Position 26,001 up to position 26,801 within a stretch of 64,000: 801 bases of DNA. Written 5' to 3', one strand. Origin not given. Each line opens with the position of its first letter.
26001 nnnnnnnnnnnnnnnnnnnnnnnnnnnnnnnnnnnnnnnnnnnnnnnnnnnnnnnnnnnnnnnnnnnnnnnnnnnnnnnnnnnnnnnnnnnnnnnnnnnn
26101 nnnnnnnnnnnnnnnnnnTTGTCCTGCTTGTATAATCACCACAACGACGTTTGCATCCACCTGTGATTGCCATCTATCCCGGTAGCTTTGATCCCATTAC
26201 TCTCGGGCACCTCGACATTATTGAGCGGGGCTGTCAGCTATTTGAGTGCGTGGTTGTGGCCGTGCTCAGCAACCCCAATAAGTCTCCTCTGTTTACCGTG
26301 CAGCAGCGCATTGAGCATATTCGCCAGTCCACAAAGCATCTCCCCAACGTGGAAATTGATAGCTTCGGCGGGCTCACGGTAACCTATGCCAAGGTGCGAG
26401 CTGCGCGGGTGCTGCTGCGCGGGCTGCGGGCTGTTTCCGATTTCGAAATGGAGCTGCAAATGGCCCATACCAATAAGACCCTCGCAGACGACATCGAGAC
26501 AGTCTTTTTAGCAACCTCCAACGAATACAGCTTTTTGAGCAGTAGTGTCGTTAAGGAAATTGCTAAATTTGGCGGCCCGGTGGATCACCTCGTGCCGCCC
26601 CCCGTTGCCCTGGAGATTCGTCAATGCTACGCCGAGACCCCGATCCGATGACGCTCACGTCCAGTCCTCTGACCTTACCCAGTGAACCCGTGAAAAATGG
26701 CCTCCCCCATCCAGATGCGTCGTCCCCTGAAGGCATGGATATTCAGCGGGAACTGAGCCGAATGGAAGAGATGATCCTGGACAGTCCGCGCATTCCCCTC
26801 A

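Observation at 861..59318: R1: ~93-bp multi-hairpin dispersed repeat with 10 copies in 64 kb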

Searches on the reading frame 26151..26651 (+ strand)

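Call 50: search_protein_families(library=pfam, proteins=[window:26151-26651:+])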
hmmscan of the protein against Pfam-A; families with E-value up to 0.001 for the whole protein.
window:26151-26651:+ (166 aa): 2 families
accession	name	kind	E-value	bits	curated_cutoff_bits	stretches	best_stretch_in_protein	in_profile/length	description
PF01467.32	CTP_transf_like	-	1.8e-26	93.3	21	1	8-136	1-132/133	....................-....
PF08218.17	Citrate_ly_lig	-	4.6e-06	26.9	20.9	1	14-105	9-96/182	Citrate lyase ligase C-terminal domain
